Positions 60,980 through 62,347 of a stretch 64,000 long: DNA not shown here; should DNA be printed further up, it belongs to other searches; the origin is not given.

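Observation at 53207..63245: Actinobacterial-style sterol side-chain catabolic locus on a Gram-negative-type backbone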

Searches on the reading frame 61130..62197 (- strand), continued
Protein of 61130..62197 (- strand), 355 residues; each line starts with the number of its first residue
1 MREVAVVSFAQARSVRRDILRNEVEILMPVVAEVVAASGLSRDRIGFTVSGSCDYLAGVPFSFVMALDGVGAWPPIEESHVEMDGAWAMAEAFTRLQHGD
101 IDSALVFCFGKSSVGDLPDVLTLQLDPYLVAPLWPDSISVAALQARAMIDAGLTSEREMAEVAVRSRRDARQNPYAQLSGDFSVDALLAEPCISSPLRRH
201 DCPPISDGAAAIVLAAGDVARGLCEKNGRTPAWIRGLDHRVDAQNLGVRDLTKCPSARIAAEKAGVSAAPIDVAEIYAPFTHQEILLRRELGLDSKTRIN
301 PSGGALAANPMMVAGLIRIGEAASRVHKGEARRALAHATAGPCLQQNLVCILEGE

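Call 40: search_protein_families(library=ncbifam, proteins=[L041:8377-9045:+, L069:12216-12995:+, L018:18581-19702:+, L014:7953-9074:+, L035:18360-19538:+, L048:17027-18223:+, L044:6306-7805:-, L081:7671-8840:-, L037:1716-2708:+, L072:10429-11976:+], max_evalue=1e-20)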
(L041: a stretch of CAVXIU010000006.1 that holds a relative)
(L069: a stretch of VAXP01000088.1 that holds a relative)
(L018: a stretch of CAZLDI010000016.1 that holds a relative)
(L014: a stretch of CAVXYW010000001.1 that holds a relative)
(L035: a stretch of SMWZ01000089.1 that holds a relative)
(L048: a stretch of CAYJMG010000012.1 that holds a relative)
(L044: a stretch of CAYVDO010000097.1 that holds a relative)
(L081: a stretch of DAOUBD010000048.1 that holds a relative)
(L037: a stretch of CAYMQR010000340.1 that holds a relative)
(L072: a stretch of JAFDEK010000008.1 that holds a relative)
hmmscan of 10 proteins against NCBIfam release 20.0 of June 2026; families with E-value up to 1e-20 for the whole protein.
L041:8377-9045:+ (222 aa): 1 family
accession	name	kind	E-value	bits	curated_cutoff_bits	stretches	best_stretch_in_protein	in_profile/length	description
NF033703.1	transcr_KstR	equivalog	3.3e-36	124.6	280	1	25-215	3-183/185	cholesterol catabolism transcriptional regulator KstR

L069:12216-12995:+ (259 aa): 154 families (the best 25 are shown)
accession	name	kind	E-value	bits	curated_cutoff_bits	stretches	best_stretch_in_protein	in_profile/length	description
NF005880.0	PRK07831.1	equivalog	2.9e-128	427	336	1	4-259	6-263/263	SDR family oxidoreductase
NF004198.0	PRK05653.1-3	equivalog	1e-67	228.2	296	1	13-255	4-243/248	3-oxoacyl-ACP reductase FabG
NF052558.1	MBtsdlDhBudC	equivalog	1.8e-62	211.2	270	1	15-254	2-237/250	meso-2,3-butanediol dehydrogenase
TIGR01830.1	3oxo_ACP_reduc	equivalog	4.7e-59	200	297.75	1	20-255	2-235/239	3-oxoacyl-[acyl-carrier-protein] reductase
NF004791.0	PRK06138.1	equivalog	2.1e-57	194.3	312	1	14-254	3-245/252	SDR family oxidoreductase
NF009466.0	PRK12826.1-2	subfamily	3.5e-55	187.2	222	1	17-255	4-241/248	3-oxoacyl-ACP reductase FabG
NF004818.0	PRK06172.1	equivalog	3.7e-54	183.7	336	1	14-254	5-246/253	SDR family oxidoreductase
NF005559.1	PRK07231.1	subfamily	5.4e-54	183.3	215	1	14-254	2-243/249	glucose 1-dehydrogenase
NF053701.1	CsHdxCHCADhChcB2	equivalog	2.6e-53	181.1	350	1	14-254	1-238/245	cis-4-hydroxycyclohexanecarboxylate dehydrogenase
NF004197.0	PRK05653.1-1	equivalog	3.6e-53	180.7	332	1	13-255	4-243/249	3-oxoacyl-ACP reductase FabG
NF009093.0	PRK12429.1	subfamily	9.8e-50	169.2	258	1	14-255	3-253/259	3-hydroxybutyrate dehydrogenase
TIGR01829.1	AcAcCoA_reduct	subfamily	2.5e-48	164.9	302.1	1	17-255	1-237/242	acetoacetyl-CoA reductase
NF005469.0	PRK07063.1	equivalog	2.3e-47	161.7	306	1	14-254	5-250/260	SDR family oxidoreductase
NF004713.0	PRK06057.1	equivalog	9.9e-47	159.6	404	1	14-251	7-242/257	3-oxoacyl-ACP reductase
NF009464.0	PRK12824.1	subfamily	1.8e-46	158.8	269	1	17-255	3-239/245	3-oxoacyl-ACP reductase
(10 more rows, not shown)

L018:18581-19702:+ (373 aa): 1 family
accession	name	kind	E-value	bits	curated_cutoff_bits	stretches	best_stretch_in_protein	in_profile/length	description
TIGR03151.1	enACPred_II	equivalog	3.2e-47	161.3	453.1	1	129-361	82-305/307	enoyl-[acyl-carrier-protein] reductase FabK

L014:7953-9074:+ (373 aa): 12 families
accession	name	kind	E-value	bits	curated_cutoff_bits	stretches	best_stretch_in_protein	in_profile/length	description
TIGR03203.1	pimD_small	equivalog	6.2e-58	196.7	652.7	1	3-370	1-375/378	pimeloyl-CoA dehydrogenase small subunit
NF050027.1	acylCoADhIpdE2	equivalog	1.4e-57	195.5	450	1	8-362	1-301/311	acyl-CoA dehydrogenase IpdE2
NF042972.1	AcrlCoAredClosAcrC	equivalog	1.5e-52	178.6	640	1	3-368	2-373/378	acryloyl-CoA reductase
NF053553.1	prodigi_MBC_PigA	equivalog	1.1e-44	153.1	500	1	3-373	2-381/381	prodigiosin MBC biosynthesis dehydrogenase PigA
NF045652.1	ProlPCPDhRedW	equivalog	1.7e-43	148.9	650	1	8-372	2-374/376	L-prolyl-[peptidyl-carrier protein] dehydrogenase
NF008997.0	PRK12341.1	equivalog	1.6e-42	146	537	1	3-354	2-359/382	acyl-CoA dehydrogenase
NF045552.1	GlutCoADH_Des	equivalog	2.8e-36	125.5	470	1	3-372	2-381/387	glutaryl-CoA dehydrogenase Acd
NF058590.1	AcCoDHFadEBacil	equivalog_domain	3.4e-36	124.9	600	1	6-369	21-408/586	acyl-CoA dehydrogenase FadE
NF002885.1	PRK03354.1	equivalog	1.1e-34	120.1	540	1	3-349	2-351/378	crotonobetainyl-CoA dehydrogenase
NF042439.1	SulpropCoADesulf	equivalog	3.9e-31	108.1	600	1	44-352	29-351/379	3-sulfinopropanoyl-CoA desulfinase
NF043006.1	CyhCrbnylCoADH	equivalog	5.8e-31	107.8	650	1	7-368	5-372/380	cyclohexane-1-carbonyl-CoA dehydrogenase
TIGR03207.1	cyc_hxne_CoA_dh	equivalog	1.8e-22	79.6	575.35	1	7-299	2-301/372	cyclohexanecarboxyl-CoA dehydrogenase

L035:18360-19538:+ (392 aa): 11 families
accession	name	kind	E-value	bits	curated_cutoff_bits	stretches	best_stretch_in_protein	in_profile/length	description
TIGR03204.1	pimC_large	equivalog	3e-60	204.2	623.85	1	3-385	2-393/395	pimeloyl-CoA dehydrogenase large subunit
NF042972.1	AcrlCoAredClosAcrC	equivalog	3.9e-48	164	640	1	1-383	1-375/378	acryloyl-CoA reductase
NF008997.0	PRK12341.1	equivalog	3.3e-40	138.3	537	1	2-377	2-369/382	acyl-CoA dehydrogenase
TIGR03207.1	cyc_hxne_CoA_dh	equivalog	3.1e-39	134.7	575.35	1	42-382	33-369/372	cyclohexanecarboxyl-CoA dehydrogenase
NF045552.1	GlutCoADH_Des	equivalog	4e-37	128.3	470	1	2-386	2-381/387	glutaryl-CoA dehydrogenase Acd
NF045652.1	ProlPCPDhRedW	equivalog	5.6e-37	127.4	650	1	42-383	32-372/376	L-prolyl-[peptidyl-carrier protein] dehydrogenase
NF053553.1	prodigi_MBC_PigA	equivalog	5.9e-35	121.1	500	1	100-382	100-377/381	prodigiosin MBC biosynthesis dehydrogenase PigA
NF043006.1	CyhCrbnylCoADH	equivalog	2.3e-32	112.4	650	1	9-381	8-372/380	cyclohexane-1-carbonyl-CoA dehydrogenase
NF042439.1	SulpropCoADesulf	equivalog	1.2e-30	106.5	600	1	46-387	29-373/379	3-sulfinopropanoyl-CoA desulfinase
NF002885.1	PRK03354.1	equivalog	4.6e-27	95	540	1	43-376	42-365/378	crotonobetainyl-CoA dehydrogenase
NF058590.1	AcCoDHFadEBacil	equivalog_domain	3.1e-25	88.8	600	1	5-383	21-409/586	acyl-CoA dehydrogenase FadE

L048:17027-18223:+ (398 aa): 12 families
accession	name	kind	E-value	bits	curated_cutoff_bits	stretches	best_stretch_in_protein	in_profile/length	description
NF008997.0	PRK12341.1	equivalog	9.4e-64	215.8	537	1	3-390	1-374/382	acyl-CoA dehydrogenase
NF042972.1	AcrlCoAredClosAcrC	equivalog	2.1e-63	214.3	640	1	3-372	1-357/378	acryloyl-CoA reductase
NF045552.1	GlutCoADH_Des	equivalog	1.1e-61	209.1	470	1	4-370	2-358/387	glutaryl-CoA dehydrogenase Acd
NF053553.1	prodigi_MBC_PigA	equivalog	2.3e-59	201.4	500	1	3-366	1-354/381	prodigiosin MBC biosynthesis dehydrogenase PigA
NF042439.1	SulpropCoADesulf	equivalog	2e-52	178.2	600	1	33-393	16-372/379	3-sulfinopropanoyl-CoA desulfinase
NF045652.1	ProlPCPDhRedW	equivalog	3.6e-52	177.4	650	1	14-359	7-342/376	L-prolyl-[peptidyl-carrier protein] dehydrogenase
TIGR03207.1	cyc_hxne_CoA_dh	equivalog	8.3e-52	176.1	575.35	1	37-360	28-341/372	cyclohexanecarboxyl-CoA dehydrogenase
NF002885.1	PRK03354.1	equivalog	5.2e-50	170.6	540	1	3-384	1-366/378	crotonobetainyl-CoA dehydrogenase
NF043006.1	CyhCrbnylCoADH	equivalog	1.1e-45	156.3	650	1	8-371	5-355/380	cyclohexane-1-carbonyl-CoA dehydrogenase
NF058590.1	AcCoDHFadEBacil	equivalog_domain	1.8e-45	155.6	600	1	7-372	21-391/586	acyl-CoA dehydrogenase FadE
TIGR03203.1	pimD_small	equivalog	5.8e-33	114.5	652.7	1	4-363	1-348/378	pimeloyl-CoA dehydrogenase small subunit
TIGR03204.1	pimC_large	equivalog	2.5e-27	95.8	623.85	1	4-311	1-299/395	pimeloyl-CoA dehydrogenase large subunit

L044:6306-7805:- (499 aa): 38 families (the best 25 are shown)
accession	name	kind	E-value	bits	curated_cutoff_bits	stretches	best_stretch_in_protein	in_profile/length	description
TIGR01804.1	BADH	equivalog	2.9e-159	530.5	668.6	1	8-477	1-467/467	betaine-aldehyde dehydrogenase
NF045736.1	PaDhStyDRhodo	equivalog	4.5e-142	473.9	800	1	6-480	4-476/479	phenylacetaldehyde dehydrogenase StyD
NF010000.0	PRK13473.1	subfamily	2.2e-141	471.8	615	1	7-481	5-472/475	aminobutyraldehyde dehydrogenase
NF009725.0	PRK13252.1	equivalog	2.7e-141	471.3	593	1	5-482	7-480/488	betaine-aldehyde dehydrogenase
TIGR02299.1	HpaE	equivalog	1.9e-140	468.7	638.35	1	7-485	3-480/488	5-carboxymethyl-2-hydroxymuconate semialdehyde dehydrogenase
NF045735.1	PaDhStyDPseudo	equivalog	8.4e-133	443.5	850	1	7-480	5-480/483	phenylacetaldehyde dehydrogenase StyD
NF050026.1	AcaldDHExaC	equivalog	2.4e-128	428.9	900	1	4-483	15-495/503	acetaldehyde dehydrogenase ExaC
TIGR04284.1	aldehy_Rv0768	hypoth_equivalog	3.2e-128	428.7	775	1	7-479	3-476/480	aldehyde dehydrogenase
TIGR03216.1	OH_muco_semi_DH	equivalog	2.9e-127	425.2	693.25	1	8-481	4-479/481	2-hydroxymuconic semialdehyde dehydrogenase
NF006916.0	PRK09407.1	equivalog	1.9e-119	399.7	521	1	17-480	31-491/526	succinic semialdehyde dehydrogenase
NF007352.0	PRK09847.1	equivalog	7.3e-118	394.2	850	1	4-481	19-491/495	aldehyde dehydrogenase PuuC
TIGR01780.1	SSADH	subfamily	3.3e-113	378.9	646.35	1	25-477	2-448/448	succinate-semialdehyde dehydrogenase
NF052305.1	DioxValDhHalo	equivalog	4.2e-110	368.9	750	1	4-480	4-480/483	2,5-dioxovalerate dehydrogenase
NF007497.0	PRK10090.1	equivalog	3.5e-108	362.4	500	1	3-480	5-476/480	aldehyde dehydrogenase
NF042993.1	AlphKGSA_gudD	equivalog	4.6e-108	362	770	1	7-481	6-480/481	alpha-ketoglutaric semialdehyde dehydrogenase GucD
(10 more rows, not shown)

L081:7671-8840:- (389 aa): 30 families (the best 25 are shown)
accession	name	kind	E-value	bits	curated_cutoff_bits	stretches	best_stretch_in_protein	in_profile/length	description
NF005889.0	PRK07850.1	equivalog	1.4e-208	692.6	515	1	2-389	1-387/387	steroid 3-ketoacyl-CoA thiolase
TIGR01930.1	AcCoA-C-Actrans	subfamily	2.2e-116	389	240.55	1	7-387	1-385/385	acetyl-CoA C-acyltransferase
NF005865.0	PRK07801.1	equivalog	2.4e-115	385.8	591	1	2-389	1-382/382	acetyl-CoA C-acetyltransferase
NF005077.0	PRK06504.1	subfamily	9.7e-114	380.5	590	1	2-389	1-390/390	acetyl-CoA C-acetyltransferase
NF006090.0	PRK08242.1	equivalog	2.1e-100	336.7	514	2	237-389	250-402/402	acetyl-CoA C-acetyltransferase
NF004682.0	PRK06025.1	subfamily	1e-86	291.7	568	2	237-389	265-417/417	acetyl-CoA C-acetyltransferase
NF006510.0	PRK08947.1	equivalog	1e-86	291.4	519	1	3-388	2-386/387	acetyl-CoA C-acyltransferase FadA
NF005805.0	PRK07661.1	equivalog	3.9e-86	289.4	633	1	2-386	1-388/391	acetyl-CoA C-acetyltransferase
NF006552.0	PRK09051.1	subfamily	1.4e-83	281.3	565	1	2-388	3-394/395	beta-ketothiolase BktB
TIGR02430.1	pcaF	equivalog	2.5e-83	280.3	597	2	150-387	163-398/400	3-oxoadipyl-CoA thiolase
NF004853.0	PRK06205.1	subfamily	2.7e-83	280.2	551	1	149-386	161-400/404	acetyl-CoA C-acetyltransferase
NF006551.0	PRK09050.1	subfamily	4.1e-83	279.7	605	2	151-385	165-397/401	3-oxoadipyl-CoA thiolase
NF006553.0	PRK09052.1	equivalog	2e-82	277.3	567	1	2-388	5-398/399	acetyl-CoA C-acyltransferase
NF005890.0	PRK07851.1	equivalog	2.4e-82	277.1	580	1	151-389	175-405/406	acetyl-CoA C-acetyltransferase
TIGR02445.1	fadA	equivalog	1.6e-79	267.7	591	1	5-388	2-384/385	acetyl-CoA C-acyltransferase FadA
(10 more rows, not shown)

L037:1716-2708:+ (330 aa): 0 families

L072:10429-11976:+ (515 aa): 67 families (the best 25 are shown)
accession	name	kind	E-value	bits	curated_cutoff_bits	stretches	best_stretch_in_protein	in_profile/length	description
NF038341.1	ligase_FadD4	exception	7.8e-145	483.1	850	1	16-508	11-504/506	fatty-acid--CoA ligase FadD4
NF009071.0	PRK12406.1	subfamily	1.2e-136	456.2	701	1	152-511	151-505/510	acyl-CoA synthetase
NF009929.0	PRK13390.1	equivalog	4.2e-119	398.2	951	1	10-505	7-501/501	acyl-CoA synthetase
NF004837.0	PRK06187.1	subfamily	3.9e-105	352.1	476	1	10-513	18-527/531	long-chain-fatty-acid--CoA ligase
NF006182.0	PRK08316.1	subfamily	1.7e-90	304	663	1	10-510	21-519/523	fatty acyl-CoA synthetase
NF038344.1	bile_CoA_BaiB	exception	2.9e-75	253.6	650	1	24-504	44-497/504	bile acid--CoA ligase BaiB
NF004797.0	PRK06145.1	equivalog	7.9e-75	252.1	850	1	9-508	11-495/499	acyl-CoA synthetase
NF005859.1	PRK07788.1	exception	5.2e-72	243.1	875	1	10-506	68-556/560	long-chain-fatty-acid--CoA ligase FadD2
NF005702.0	PRK07514.1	subfamily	3e-71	240.3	558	1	11-508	14-500/506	malonyl-CoA synthase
NF009921.1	PRK13382.1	exception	2.7e-70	237.6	850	1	5-504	41-528/529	acyl-CoA ligase FadD12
NF005676.0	PRK07470.1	equivalog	7.8e-70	236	774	1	9-506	29-527/544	acyl-CoA synthetase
NF005307.0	PRK06839.1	equivalog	1.7e-69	234.8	748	1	10-505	12-490/496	o-succinylbenzoate--CoA ligase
NF052269.1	Staph_lig_FadD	equivalog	3.8e-67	226.7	650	1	10-505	10-490/499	long-chain-fatty-acid--CoA ligase FadD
NF002966.0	PRK03640.1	equivalog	3.7e-65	220.4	556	1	10-506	12-478/483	o-succinylbenzoate--CoA ligase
NF006181.0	PRK08314.1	subfamily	3.7e-65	220.3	705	1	157-507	207-553/563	long-chain-fatty-acid--CoA ligase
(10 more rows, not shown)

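Call 41: search_protein_families(library=ncbifam, proteins=[L001:6634-7824:+, L001:3352-4116:-, L001:2043-3233:+, L001:7833-8822:+], max_evalue=1e-8)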
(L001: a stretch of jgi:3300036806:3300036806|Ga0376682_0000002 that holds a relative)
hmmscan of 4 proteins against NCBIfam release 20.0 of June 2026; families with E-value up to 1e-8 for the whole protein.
L001:6634-7824:+ (396 aa): 36 families (the best 25 are shown)
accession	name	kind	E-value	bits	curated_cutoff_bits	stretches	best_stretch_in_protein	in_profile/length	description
NF005077.0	PRK06504.1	subfamily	3.2e-150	500.6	590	1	1-395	1-390/390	acetyl-CoA C-acetyltransferase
NF005865.0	PRK07801.1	equivalog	2.7e-147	491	591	1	1-395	1-382/382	acetyl-CoA C-acetyltransferase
TIGR01930.1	AcCoA-C-Actrans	subfamily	1.9e-136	455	240.55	1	6-393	1-385/385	acetyl-CoA C-acyltransferase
NF005889.0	PRK07850.1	equivalog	1.2e-123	413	515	1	1-395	1-387/387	steroid 3-ketoacyl-CoA thiolase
NF006090.0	PRK08242.1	equivalog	5.7e-118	394.5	514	2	1-243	1-229/402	acetyl-CoA C-acetyltransferase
NF006510.0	PRK08947.1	equivalog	1.7e-116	389.4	519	1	1-395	1-387/387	acetyl-CoA C-acyltransferase FadA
TIGR02445.1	fadA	equivalog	2.6e-109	365.7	591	1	4-394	2-384/385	acetyl-CoA C-acyltransferase FadA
NF006553.0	PRK09052.1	equivalog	2.3e-106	356.1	567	1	2-395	6-399/399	acetyl-CoA C-acyltransferase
NF004853.0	PRK06205.1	subfamily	3e-106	355.8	551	1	1-395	1-403/404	acetyl-CoA C-acetyltransferase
NF005805.0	PRK07661.1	equivalog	3.6e-105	352.1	633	1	1-394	1-390/391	acetyl-CoA C-acetyltransferase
NF005033.0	PRK06445.1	equivalog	1e-104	350.8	511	1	1-394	2-394/395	acetyl-CoA C-acetyltransferase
TIGR02430.1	pcaF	equivalog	5.4e-104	348.4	597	1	2-395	1-400/400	3-oxoadipyl-CoA thiolase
NF006551.0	PRK09050.1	subfamily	8.8e-104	347.7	605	1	1-395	1-401/401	3-oxoadipyl-CoA thiolase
NF006552.0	PRK09051.1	subfamily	2e-101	340.1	565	1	1-395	3-395/395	beta-ketothiolase BktB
NF005890.0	PRK07851.1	equivalog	1.1e-98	330.8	580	2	158-395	172-405/406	acetyl-CoA C-acetyltransferase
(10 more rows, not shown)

L001:3352-4116:- (254 aa): 201 families (the best 25 are shown)
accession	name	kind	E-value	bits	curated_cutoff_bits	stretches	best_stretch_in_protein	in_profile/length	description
NF040690.1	mycolate_SDR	equivalog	3.4e-56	190.6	380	1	1-248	12-260/265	mycolate reductase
NF005672.0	PRK07454.1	equivalog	4.9e-41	140.5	234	1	1-190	10-203/241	SDR family oxidoreductase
NF004196.0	PRK05650.1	equivalog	2e-39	135.3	297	1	1-242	6-254/272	SDR family oxidoreductase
NF004825.0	PRK06181.1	equivalog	2.2e-39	135.3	215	1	1-236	10-251/268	SDR family oxidoreductase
NF006565.0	PRK09072.1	equivalog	4.7e-39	134.5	238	1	2-238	10-243/265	SDR family oxidoreductase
NF004823.0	PRK06179.1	subfamily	6.8e-38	130.6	310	1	1-199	9-199/271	oxidoreductase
NF005878.0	PRK07825.1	subfamily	2.5e-37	128.7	287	1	2-188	14-196/278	short chain dehydrogenase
NF005559.1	PRK07231.1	subfamily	8.1e-37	127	215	1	1-187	8-194/249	glucose 1-dehydrogenase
NF006123.0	PRK08267.1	equivalog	2.7e-36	125.1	261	1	1-238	6-246/261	SDR family oxidoreductase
NF004826.0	PRK06182.1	subfamily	3e-36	125.1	305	1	1-188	8-189/274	oxidoreductase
TIGR04316.1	dhbA_paeA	equivalog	3.2e-35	121.9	300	1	1-188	2-189/250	2,3-dihydro-2,3-dihydroxybenzoate dehydrogenase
NF004514.1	PRK05855.1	equivalog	6.8e-35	120.7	455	1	1-191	317-508/578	SDR family oxidoreductase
NF004824.0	PRK06180.1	subfamily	1e-34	120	298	1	1-192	8-196/279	oxidoreductase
NF005495.0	PRK07109.1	subfamily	2.3e-34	119.2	264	1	1-185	12-198/334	SDR family oxidoreductase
NF052558.1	MBtsdlDhBudC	equivalog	2.3e-33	115.8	270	1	1-192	7-195/250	meso-2,3-butanediol dehydrogenase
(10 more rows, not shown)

L001:2043-3233:+ (396 aa): 0 families

L001:7833-8822:+ (329 aa): 0 families
